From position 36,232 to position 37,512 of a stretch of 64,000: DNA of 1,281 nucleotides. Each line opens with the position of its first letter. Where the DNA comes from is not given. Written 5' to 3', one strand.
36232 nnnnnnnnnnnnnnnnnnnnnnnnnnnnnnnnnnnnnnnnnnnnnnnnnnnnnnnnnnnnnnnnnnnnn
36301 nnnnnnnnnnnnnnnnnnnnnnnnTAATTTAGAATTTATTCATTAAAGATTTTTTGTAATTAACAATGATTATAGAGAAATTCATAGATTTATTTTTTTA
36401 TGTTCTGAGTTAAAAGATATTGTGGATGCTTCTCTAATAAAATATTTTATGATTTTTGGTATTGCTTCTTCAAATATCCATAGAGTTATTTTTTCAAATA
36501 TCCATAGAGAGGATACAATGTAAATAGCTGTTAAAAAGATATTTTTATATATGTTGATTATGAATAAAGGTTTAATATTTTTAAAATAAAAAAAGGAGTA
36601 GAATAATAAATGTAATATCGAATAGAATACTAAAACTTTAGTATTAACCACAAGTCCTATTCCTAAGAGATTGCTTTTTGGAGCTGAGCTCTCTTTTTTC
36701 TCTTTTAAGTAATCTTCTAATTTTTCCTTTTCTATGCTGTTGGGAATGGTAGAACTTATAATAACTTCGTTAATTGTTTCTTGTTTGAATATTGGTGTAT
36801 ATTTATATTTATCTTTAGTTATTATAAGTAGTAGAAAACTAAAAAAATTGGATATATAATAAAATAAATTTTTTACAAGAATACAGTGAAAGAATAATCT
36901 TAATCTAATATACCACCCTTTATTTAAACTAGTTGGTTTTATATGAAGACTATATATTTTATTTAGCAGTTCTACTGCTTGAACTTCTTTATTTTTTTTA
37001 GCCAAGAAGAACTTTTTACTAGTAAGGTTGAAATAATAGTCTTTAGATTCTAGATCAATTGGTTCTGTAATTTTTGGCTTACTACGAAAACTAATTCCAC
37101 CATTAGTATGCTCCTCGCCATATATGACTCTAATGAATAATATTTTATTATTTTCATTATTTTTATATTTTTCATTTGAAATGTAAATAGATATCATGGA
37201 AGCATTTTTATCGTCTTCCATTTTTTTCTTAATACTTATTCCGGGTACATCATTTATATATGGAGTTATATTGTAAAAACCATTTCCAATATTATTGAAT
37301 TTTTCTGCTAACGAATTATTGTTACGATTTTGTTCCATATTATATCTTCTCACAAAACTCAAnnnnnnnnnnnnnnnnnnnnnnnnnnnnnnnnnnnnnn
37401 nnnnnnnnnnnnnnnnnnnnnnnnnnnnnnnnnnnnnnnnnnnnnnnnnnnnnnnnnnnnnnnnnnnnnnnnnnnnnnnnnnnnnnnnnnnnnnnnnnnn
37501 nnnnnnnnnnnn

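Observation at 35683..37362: Candidate two-gene module: HEPN-motif protein plus polytopic membrane protein of unknown function, at the edge of the glycosylation island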

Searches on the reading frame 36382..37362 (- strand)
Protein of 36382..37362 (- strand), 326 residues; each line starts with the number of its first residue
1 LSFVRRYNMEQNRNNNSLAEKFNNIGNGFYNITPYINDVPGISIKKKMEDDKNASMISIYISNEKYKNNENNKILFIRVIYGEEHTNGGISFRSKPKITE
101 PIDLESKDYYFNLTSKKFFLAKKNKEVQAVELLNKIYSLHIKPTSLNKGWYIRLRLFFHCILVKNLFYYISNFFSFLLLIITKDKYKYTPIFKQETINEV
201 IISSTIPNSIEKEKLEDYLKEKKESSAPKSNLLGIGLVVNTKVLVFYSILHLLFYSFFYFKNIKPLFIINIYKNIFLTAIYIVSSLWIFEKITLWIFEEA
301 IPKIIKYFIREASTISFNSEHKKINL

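Call 3: search_protein_families(library=pfam, proteins=[window:36382-37362:-], max_evalue=10)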
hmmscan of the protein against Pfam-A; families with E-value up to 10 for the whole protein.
window:36382-37362:- (326 aa): 1 family
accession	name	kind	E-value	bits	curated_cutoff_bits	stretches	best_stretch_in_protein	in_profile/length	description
PF24098.1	DUF7380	-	0.1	12.8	27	1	107-150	31-74/177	Domain of unknown function (DUF7380)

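Call 4: search_protein_families(library=padloc, proteins=[window:36382-37362:-], max_evalue=10)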
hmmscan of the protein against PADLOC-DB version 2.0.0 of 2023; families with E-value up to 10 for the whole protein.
window:36382-37362:- (326 aa): 0 families

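Call 5: search_protein_families(library=ncbifam, proteins=[window:36382-37362:-], max_evalue=10)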
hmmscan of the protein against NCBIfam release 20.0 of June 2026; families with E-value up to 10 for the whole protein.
window:36382-37362:- (326 aa): 2 families
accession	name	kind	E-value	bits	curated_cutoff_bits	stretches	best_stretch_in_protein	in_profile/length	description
NF041421.1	MbpC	equivalog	0.027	14.4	200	1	114-193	58-137/148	mobilization protein MbpC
NF046002.1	MAG3450_fam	equivalog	0.031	14.5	70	1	156-222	56-121/121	MAG3450 family membrane protein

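Call 6: search_protein_families(library=phrogs, proteins=[window:36382-37362:-], max_evalue=10)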
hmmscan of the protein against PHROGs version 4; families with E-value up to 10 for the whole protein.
window:36382-37362:- (326 aa): 0 families

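Call 8: find_homologous_proteins(query=window:36382-37362:-, max_evalue=0.01)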
Query window:36382-37362:- (326 aa): 2 proteins with E <= 0.01 among 2389 candidates.
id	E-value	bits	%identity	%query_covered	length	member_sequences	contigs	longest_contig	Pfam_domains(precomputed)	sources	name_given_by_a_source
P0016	2.0e-124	433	100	62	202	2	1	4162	-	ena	-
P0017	2.2e-45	174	38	97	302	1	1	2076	-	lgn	-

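Call 17: find_encoding_contigs(protein=P0017, flank=6000, max_places=3)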
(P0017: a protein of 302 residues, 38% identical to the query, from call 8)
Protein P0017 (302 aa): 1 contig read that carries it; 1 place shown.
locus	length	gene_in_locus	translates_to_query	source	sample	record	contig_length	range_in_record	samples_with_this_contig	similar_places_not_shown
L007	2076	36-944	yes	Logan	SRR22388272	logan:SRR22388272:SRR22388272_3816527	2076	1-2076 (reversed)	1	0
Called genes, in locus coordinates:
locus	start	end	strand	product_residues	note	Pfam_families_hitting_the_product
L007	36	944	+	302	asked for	-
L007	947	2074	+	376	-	?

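Call 18: find_encoding_contigs(protein=P0016, flank=6000, max_places=3)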
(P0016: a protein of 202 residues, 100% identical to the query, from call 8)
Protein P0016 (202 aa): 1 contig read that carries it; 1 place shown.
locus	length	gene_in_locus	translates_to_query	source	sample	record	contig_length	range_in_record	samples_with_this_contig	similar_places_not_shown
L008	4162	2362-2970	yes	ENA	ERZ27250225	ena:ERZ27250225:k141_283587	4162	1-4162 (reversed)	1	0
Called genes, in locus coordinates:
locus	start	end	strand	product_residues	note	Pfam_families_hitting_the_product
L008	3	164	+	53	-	?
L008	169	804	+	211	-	PF00293:NUDIX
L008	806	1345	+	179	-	PF01558:POR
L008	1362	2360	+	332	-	PF00044:Gp_dh_N, PF02800:Gp_dh_C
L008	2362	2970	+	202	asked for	-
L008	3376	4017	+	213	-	-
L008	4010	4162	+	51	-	?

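Call 54: predict_structure(alignment_id=A2)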
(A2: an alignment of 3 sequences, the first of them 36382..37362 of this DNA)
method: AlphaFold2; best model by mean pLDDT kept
length: 326 residues; sequences in the alignment: 3
mean_pLDDT: 45.3   pTM: 0.30
mean pLDDT of the five models: 45.3, 37.2, 36.7, 34.0, 32.9
residues with pLDDT >= 90: 0; 70-90: 14; 50-70: 81; < 50: 231
segments of 3 or more residues with pLDDT < 50: 2-44, 49-55, 80-106, 142-208, 219-248, 261-290, 292-294, 312-326
pLDDT, mean of each block of 10 residues (from residue 1): 41 45 38 43 49 48 63 58 38 39 53 69 70 60 38 41 43 41 30 29 41 51 33 27 45 51 40 42 42 51 60 40 30
secondary structure, 60 per line:
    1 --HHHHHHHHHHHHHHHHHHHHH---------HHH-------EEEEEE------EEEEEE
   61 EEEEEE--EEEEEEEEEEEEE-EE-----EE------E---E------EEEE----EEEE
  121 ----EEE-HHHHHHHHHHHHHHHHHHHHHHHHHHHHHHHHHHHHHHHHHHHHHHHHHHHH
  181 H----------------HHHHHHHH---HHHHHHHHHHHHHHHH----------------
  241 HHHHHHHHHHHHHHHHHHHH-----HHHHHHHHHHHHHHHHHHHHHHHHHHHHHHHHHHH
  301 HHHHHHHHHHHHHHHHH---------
elements in order: H3-23 E43-48 E55-66 E69-81 E109-112 E117-120 E125-127 H129-181 H198-205 H209-224 H241-260 H266-317

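Call 68: search_protein_families(library=pfam, proteins=[L007:947-2074:+], max_evalue=0.001)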
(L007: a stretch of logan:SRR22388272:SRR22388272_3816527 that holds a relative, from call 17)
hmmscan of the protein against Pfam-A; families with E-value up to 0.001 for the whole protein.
L007:947-2074:+ (376 aa): 1 family
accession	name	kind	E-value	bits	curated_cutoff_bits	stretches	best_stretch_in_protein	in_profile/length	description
PF01555.25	N6_N4_Mtase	-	9.3e-47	160.2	26.7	1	118-369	2-212/221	DNA methylase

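Call 72: find_homologous_proteins(query=A2, max_evalue=0.01)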
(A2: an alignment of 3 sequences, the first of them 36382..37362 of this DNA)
Query A2 (3 sequences) (326 aa, profile of the alignment): 9 proteins with E <= 0.01 among 8000 candidates.
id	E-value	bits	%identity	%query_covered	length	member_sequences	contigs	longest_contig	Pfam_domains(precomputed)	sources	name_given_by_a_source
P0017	4.5e-153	527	38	97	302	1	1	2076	-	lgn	-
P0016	1.8e-117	410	100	62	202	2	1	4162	-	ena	-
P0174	4.8e-103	363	36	97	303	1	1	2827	-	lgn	-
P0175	9.8e-79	283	37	94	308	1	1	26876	-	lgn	-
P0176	6.3e-78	280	38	98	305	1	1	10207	-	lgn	-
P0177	4.2e-73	265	36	98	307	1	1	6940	-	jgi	jgi:hypothetical protein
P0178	9.2e-66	240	35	97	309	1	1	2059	-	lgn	-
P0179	9.1e-64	234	37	94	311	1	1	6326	-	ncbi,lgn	-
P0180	2.1e-4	39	30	33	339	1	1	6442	-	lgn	-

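Call 73: find_encoding_contigs(protein=P0175, flank=7000, max_places=2)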
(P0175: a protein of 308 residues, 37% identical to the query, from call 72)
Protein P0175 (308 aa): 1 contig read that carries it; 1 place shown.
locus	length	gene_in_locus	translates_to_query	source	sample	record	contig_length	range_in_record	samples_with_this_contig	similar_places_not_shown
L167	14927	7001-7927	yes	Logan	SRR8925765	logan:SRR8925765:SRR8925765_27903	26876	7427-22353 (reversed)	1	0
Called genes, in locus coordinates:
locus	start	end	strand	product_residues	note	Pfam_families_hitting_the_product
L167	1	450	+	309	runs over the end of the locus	PF16795:Phage_integr_3 (faint), PF00589:Phage_integrase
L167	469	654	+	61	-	-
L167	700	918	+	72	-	-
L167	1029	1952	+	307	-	-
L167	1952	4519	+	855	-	PF04313:HSDR_N (weak), PF13588:HSDR_N_2, PF04851:ResIII, PF00270:DEAD, PF18766:SWI2_SNF2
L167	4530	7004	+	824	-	PF02384:N6_Mtase, PF01170:UPF0020, PF13847:Methyltransf_31 (weak), PF20473:MmeI_Mtase (weak), PF07669:Eco57I, PF01420:Methylase_S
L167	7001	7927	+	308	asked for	-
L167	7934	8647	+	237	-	-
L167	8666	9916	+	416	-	-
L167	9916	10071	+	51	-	-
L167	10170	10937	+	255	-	PF01738:DLH (faint), PF02129:Peptidase_S15, PF12146:Hydrolase_4, PF00561:Abhydrolase_1, PF12697:Abhydrolase_6 (faint), PF20408:Abhydrolase_11 (faint), PF00326:Peptidase_S9, PF10142:PhoPQ_related, +1 more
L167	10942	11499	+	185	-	PF00293:NUDIX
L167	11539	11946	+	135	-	-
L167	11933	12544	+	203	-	PF02545:Maf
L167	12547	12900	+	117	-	-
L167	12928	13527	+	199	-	PF13489:Methyltransf_23, PF13847:Methyltransf_31 (faint), PF08241:Methyltransf_11, PF13649:Methyltransf_25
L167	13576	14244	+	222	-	PF02353:CMAS, PF03848:TehB, PF13489:Methyltransf_23, PF01209:Ubie_methyltran, PF05175:MTS, PF13847:Methyltransf_31, PF08241:Methyltransf_11, PF08242:Methyltransf_12, +6 more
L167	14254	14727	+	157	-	PF00293:NUDIX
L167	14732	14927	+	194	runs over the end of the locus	-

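Call 74: find_encoding_contigs(protein=P0176, flank=7000, max_places=2)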
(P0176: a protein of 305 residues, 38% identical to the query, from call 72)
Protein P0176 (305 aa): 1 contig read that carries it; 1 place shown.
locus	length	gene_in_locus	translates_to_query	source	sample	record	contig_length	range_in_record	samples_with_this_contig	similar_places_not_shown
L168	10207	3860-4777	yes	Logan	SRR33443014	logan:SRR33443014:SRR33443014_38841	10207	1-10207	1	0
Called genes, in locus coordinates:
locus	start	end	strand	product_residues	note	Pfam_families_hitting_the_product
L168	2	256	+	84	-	?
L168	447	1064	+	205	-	-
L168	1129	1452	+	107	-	-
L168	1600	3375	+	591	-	PF00664:ABC_membrane, PF00005:ABC_tran, PF02463:SMC_N (weak)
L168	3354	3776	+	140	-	PF12680:SnoaL_2 (weak)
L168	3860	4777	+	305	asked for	-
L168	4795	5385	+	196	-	-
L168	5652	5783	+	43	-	-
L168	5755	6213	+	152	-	PF00293:NUDIX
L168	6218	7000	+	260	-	PF00480:ROK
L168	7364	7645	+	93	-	-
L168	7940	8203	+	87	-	PF11680:DUF3276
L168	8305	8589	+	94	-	-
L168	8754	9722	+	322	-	PF03891:DUF333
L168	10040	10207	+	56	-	?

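Call 75: find_encoding_contigs(protein=P0177, flank=7000, max_places=2)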
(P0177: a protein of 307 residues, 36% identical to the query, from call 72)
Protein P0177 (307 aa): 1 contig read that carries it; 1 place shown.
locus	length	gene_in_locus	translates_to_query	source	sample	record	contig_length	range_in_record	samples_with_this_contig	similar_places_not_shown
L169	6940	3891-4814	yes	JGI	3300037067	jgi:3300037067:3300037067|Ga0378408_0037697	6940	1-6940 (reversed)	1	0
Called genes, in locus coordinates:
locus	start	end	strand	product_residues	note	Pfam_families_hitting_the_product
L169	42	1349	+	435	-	PF04055:Radical_SAM, PF13673:Acetyltransf_10 (faint), PF16199:Radical_SAM_C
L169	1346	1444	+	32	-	-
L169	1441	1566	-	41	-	-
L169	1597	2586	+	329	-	PF13793:Pribosyltran_N, PF00156:Pribosyltran, PF14572:Pribosyl_synth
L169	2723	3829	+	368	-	PF02353:CMAS, PF13489:Methyltransf_23, PF05175:MTS (weak), PF13847:Methyltransf_31, PF08241:Methyltransf_11, PF08242:Methyltransf_12, PF13649:Methyltransf_25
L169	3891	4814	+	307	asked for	-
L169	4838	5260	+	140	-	PF00293:NUDIX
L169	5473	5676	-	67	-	-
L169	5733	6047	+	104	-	-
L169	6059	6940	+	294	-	?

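Call 76: find_encoding_contigs(protein=P0179, flank=7000, max_places=2)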
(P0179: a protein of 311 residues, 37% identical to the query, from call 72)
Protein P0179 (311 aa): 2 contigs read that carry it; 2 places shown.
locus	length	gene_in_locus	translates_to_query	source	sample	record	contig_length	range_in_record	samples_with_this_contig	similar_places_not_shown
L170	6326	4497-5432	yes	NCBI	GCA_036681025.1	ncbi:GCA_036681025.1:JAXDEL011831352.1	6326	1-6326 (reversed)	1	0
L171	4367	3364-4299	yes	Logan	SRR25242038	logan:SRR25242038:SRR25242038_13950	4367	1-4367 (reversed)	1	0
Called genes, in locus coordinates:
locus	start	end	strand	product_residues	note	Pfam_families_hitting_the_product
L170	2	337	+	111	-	?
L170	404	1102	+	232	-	-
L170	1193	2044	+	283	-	-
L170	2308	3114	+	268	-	PF00075:RNase_H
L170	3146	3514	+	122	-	-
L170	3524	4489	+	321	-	-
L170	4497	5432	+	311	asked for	-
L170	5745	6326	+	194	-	?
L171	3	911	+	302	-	?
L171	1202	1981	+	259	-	PF00075:RNase_H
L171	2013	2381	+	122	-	-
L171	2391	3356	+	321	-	-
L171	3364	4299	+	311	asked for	-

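Call 78: search_protein_families(library=pfam, proteins=[L167:7934-8647:+, L167:8666-9916:+, L168:4795-5385:+, L170:3524-4489:+, L170:3146-3514:+, L167:1029-1952:+, L170:5745-6326:+, L169:5733-6047:+, L169:6059-6940:+], max_evalue=1)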
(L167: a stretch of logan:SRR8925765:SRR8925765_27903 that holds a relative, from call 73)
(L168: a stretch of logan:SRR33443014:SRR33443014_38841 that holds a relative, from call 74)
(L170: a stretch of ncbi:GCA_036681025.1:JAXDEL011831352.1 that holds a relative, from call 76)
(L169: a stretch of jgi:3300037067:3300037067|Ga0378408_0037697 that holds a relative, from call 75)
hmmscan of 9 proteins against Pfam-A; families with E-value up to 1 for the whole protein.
L167:7934-8647:+ (237 aa): 1 family
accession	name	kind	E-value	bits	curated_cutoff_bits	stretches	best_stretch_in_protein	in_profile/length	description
PF10998.14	DUF2838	-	0.029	15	25.2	1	31-76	38-84/111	Protein of unknown function (DUF2838)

L167:8666-9916:+ (416 aa): 1 family
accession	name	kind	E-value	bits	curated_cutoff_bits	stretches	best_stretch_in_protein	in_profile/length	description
PF04609.17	MCR_C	-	0.012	15.2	25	1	150-233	175-252/271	Methyl-coenzyme M reductase operon protein C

L168:4795-5385:+ (196 aa): 2 families
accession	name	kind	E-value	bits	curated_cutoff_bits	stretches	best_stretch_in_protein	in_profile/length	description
PF01966.28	HD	-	0.00055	20.6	22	1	30-127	3-112/116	HD domain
PF18019.7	Cas3_HD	-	0.11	13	23.1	1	35-89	39-89/207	Cas3, HD domain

L170:3524-4489:+ (321 aa): 1 family
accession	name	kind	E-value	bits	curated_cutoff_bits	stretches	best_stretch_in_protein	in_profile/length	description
PF04831.18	POPDC1-3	-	0.19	12.3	28.1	1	99-318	74-134/140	POPDC1-3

L170:3146-3514:+ (122 aa): 1 family
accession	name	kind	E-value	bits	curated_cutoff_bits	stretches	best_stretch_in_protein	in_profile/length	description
PF09874.14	DUF2101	-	0.16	12.2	22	1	18-96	33-110/206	Predicted membrane protein (DUF2101)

L167:1029-1952:+ (307 aa): 3 families
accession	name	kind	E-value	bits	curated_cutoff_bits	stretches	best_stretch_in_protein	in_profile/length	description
PF18899.5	DUF5655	-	6.9e-06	26.5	24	1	190-302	1-106/109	Domain of unknown function (DUF5655)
PF13588.12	HSDR_N_2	-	0.015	15.8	25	1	47-88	33-77/110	Type I restriction enzyme R protein N terminus (HSDR_N)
PF01939.22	NucS_C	-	0.044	14.2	24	1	38-92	19-73/124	Endonuclease NucS C-terminal domain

L170:5745-6326:+ (194 aa): 2 families
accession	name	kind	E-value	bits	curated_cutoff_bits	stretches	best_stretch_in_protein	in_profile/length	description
PF04542.20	Sigma70_r2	-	9.1e-06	25.8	24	1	7-52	2-48/71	Sigma-70 region 2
PF14591.11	AF0941-like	-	0.31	12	22.6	1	43-74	51-82/113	AF0941-like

L169:5733-6047:+ (104 aa): 0 families

L169:6059-6940:+ (294 aa): 5 families
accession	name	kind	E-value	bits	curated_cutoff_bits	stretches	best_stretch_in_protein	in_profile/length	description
PF00464.25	SHMT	-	5.3e-125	417.6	27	1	8-293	2-310/399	Serine hydroxymethyltransferase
PF00155.27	Aminotran_1_2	-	1.9e-08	34.4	19.7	1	59-293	33-284/361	Aminotransferase class I and II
PF01212.27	Beta_elim_lyase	-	0.00021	21.1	27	1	60-251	24-221/288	Beta-eliminating lyase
PF01041.23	DegT_DnrJ_EryC1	-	0.033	13.9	19.8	1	142-211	89-156/360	DegT/DnrJ/EryC1/StrS aminotransferase family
PF13750.12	Big_3_3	-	0.15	12.2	27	1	66-117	58-108/157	Bacterial Ig-like domain (group 3)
